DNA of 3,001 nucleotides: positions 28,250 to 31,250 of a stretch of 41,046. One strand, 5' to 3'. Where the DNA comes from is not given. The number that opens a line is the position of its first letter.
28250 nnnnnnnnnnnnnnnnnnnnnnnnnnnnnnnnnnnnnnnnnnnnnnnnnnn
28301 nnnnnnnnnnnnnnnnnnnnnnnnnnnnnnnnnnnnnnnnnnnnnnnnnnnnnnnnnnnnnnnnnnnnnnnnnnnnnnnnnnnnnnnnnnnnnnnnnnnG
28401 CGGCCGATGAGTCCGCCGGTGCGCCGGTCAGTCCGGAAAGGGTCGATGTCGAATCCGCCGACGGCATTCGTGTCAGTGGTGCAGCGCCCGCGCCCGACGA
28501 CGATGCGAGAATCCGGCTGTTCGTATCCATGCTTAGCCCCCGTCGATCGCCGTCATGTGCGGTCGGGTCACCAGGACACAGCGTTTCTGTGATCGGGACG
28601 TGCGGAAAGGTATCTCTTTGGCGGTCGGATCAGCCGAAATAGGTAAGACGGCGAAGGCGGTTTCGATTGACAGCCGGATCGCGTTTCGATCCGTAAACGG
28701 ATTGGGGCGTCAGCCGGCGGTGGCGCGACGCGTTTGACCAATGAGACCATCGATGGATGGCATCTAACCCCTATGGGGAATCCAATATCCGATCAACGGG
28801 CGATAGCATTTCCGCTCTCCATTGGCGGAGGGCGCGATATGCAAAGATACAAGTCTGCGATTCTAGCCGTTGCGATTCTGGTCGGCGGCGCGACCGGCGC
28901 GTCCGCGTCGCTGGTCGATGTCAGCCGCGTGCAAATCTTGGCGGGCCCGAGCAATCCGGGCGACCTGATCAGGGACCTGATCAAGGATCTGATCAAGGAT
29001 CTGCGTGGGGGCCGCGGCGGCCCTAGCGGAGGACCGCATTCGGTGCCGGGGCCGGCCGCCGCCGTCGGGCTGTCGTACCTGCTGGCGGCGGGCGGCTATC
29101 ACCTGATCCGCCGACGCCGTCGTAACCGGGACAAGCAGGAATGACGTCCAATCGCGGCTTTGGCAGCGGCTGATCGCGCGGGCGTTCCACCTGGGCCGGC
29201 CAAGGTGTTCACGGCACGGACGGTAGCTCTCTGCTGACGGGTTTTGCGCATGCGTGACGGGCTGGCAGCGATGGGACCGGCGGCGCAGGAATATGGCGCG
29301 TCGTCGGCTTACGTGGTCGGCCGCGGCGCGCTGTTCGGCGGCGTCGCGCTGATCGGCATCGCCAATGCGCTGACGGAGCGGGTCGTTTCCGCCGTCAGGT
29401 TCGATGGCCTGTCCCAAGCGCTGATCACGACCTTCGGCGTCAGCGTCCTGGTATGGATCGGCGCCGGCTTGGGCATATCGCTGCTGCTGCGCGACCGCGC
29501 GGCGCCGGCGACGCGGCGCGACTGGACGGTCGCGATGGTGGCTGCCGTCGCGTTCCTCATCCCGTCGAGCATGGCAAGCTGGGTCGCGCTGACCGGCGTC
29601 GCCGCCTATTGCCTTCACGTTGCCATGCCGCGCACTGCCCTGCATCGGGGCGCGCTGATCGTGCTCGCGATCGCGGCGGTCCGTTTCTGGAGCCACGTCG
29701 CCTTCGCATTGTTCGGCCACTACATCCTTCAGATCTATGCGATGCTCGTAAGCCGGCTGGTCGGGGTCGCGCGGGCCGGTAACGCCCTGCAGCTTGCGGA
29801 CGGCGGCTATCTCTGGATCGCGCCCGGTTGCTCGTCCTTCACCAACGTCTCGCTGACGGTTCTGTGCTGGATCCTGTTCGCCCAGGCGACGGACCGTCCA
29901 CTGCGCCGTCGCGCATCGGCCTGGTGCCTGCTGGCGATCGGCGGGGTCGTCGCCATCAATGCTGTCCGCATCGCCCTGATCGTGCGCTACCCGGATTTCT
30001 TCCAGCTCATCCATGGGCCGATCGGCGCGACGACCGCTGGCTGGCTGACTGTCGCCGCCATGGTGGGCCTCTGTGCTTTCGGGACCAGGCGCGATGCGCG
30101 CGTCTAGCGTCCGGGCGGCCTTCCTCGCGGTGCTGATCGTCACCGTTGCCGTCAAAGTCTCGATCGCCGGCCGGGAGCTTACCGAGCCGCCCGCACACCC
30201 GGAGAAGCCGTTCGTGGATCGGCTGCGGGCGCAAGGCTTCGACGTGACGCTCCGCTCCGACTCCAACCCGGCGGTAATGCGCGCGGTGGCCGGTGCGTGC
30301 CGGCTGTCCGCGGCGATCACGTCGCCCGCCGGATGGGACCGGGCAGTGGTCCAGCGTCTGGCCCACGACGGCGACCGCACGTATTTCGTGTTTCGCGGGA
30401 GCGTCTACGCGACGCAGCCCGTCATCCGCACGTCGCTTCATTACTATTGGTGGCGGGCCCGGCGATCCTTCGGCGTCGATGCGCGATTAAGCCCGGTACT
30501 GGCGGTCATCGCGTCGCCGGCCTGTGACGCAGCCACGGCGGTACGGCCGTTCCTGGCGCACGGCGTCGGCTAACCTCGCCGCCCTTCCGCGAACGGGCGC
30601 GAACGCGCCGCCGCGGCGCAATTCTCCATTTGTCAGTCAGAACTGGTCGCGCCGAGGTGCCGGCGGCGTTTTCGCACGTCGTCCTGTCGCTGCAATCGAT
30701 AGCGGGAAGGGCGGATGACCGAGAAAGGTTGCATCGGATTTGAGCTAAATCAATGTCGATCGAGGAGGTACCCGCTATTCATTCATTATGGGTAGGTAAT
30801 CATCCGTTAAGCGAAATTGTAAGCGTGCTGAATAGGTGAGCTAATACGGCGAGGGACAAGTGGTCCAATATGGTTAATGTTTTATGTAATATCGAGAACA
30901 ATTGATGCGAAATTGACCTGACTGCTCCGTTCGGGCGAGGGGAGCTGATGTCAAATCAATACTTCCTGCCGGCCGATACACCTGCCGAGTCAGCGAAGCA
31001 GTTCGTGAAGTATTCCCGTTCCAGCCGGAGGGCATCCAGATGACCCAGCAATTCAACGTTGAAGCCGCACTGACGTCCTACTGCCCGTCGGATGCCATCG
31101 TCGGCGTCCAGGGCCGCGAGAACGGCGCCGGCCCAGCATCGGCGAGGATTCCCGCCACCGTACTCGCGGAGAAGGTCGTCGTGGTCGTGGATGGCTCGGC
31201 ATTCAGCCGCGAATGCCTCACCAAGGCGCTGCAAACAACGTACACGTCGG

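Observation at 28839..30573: Minimal exosortase module with a dedicated 101-aa VPGP-CTERM mini-substrate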

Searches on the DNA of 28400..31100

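Call 67: search_rna_families(source=window, start=28400, end=31100, threshold=evalue, max_evalue=1)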
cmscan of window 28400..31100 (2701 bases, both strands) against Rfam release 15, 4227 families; matches with E-value up to 1: 0.
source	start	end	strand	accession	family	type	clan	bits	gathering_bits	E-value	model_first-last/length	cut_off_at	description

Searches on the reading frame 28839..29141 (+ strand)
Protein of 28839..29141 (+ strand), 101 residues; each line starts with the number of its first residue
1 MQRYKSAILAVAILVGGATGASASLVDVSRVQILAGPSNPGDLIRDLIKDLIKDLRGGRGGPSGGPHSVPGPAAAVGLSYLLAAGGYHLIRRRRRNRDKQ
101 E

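Call 3: search_protein_families(library=ncbifam, proteins=[window:28839-29141:+], max_evalue=1)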
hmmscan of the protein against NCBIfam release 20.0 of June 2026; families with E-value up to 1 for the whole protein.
seq(101 aa): 3 families
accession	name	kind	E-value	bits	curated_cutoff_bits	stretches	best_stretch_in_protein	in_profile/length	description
NF058571.1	GVDTG_CTERM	domain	0.004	17.4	29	1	58-93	9-44/44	GVDTG sorting domain-containing protein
NF058582.1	Microco_LAVTG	domain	0.036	14.2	27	1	70-95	10-34/34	LAVTG motif-containing sortase-dependent surface protein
TIGR01167.1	LPXTG_anchor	domain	0.67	10.7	15.9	0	74-94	14-33/34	LPXTG cell wall anchor domain-containing protein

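Call 4: search_protein_families(library=pfam, proteins=[window:28839-29141:+], max_evalue=1)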
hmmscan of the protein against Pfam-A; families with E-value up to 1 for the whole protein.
seq(101 aa): 0 families

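Call 47: find_homologous_proteins(query=A4, max_evalue=1)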
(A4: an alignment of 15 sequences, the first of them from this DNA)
Query A4 (15 sequences) (101 aa, profile of the alignment): 2218 proteins with E <= 1 among 8000 candidates; the best 120 are listed.
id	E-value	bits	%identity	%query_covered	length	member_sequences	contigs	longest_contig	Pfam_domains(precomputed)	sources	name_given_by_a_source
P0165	4.5e-29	118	54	38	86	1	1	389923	-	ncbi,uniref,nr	ncbi:hypothetical protein [Microvirga puerhi]|uniref:Uncharacterized protein n=1 Tax=Microvirga puer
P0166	1.9e-24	104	53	38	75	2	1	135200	-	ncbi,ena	-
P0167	2.6e-24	103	52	29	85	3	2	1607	-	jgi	jgi:hypothetical protein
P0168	4.2e-24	102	63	32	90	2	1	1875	-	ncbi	-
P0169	5.8e-24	102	58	26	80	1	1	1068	-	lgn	-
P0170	7.8e-24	102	65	26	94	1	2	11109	-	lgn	-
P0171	9.7e-24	101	48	44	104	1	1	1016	-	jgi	jgi:hypothetical protein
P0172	2.3e-23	100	47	30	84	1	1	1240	-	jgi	jgi:hypothetical protein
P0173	3.9e-23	99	48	33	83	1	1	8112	-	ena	-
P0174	7.2e-23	98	57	30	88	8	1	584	-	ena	-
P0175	9.9e-23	98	52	42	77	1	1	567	-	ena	-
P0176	1.0e-22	98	48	33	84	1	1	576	-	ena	-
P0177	1.5e-22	97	63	32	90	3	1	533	-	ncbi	-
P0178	5.2e-22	96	53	30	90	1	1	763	-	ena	-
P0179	3.5e-21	93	61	28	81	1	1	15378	-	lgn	-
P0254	1.5e-16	78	62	21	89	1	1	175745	-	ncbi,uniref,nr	ncbi:hypothetical protein [Microvirga puerhi]|uniref:Uncharacterized protein n=1 Tax=Microvirga puer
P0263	3.9e-16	77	50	34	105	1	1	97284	-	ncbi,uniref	ncbi:hypothetical protein [Pseudaminobacter sp. NGMCC 1.201702]|uniref:hypothetical protein n=1 Tax=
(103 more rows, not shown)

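Call 50: find_encoding_contigs(protein=P0254, flank=5000, max_places=1)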
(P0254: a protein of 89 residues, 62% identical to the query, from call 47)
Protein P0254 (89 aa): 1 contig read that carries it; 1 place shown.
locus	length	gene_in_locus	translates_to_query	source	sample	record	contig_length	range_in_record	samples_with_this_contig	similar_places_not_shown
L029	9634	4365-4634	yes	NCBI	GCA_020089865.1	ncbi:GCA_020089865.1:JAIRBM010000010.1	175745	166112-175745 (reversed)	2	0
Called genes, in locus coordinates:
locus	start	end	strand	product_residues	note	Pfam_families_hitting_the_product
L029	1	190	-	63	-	PF00005:ABC_tran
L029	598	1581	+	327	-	PF01073:3Beta_HSD (weak), PF01370:Epimerase, PF04321:RmlD_sub_bind, PF16363:GDP_Man_Dehyd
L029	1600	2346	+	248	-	PF00106:adh_short, PF01370:Epimerase (weak), PF08659:KR (weak), PF13561:adh_short_C2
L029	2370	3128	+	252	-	PF00106:adh_short, PF08659:KR, PF13561:adh_short_C2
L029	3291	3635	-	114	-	PF07886:BA14K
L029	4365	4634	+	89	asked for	-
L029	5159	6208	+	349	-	PF00561:Abhydrolase_1, PF12697:Abhydrolase_6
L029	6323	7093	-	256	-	PF00005:ABC_tran, PF13304:AAA_21 (faint)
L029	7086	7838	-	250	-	PF00005:ABC_tran, PF13304:AAA_21 (faint), PF12399:BCA_ABC_TP_C (weak)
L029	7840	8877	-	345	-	PF02653:BPD_transp_2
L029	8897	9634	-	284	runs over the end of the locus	PF02653:BPD_transp_2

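Call 51: find_encoding_contigs(protein=P0263, flank=5000, max_places=1)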
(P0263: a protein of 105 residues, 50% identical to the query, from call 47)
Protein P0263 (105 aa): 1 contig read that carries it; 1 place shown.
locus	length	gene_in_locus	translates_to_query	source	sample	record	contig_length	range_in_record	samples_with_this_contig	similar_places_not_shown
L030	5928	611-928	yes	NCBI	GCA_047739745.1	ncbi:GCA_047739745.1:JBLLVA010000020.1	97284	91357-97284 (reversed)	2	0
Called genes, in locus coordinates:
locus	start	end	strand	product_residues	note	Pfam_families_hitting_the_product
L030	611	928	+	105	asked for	-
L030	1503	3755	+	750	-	PF00483:NTP_transferase, PF22640:ManC_GMP_beta-helix, PF07221:GlcNAc_2-epim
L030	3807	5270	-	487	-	PF00171:Aldedh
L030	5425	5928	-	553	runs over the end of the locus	PF00732:GMC_oxred_N, PF00890:FAD_binding_2 (faint), PF01266:DAO (faint), PF05199:GMC_oxred_C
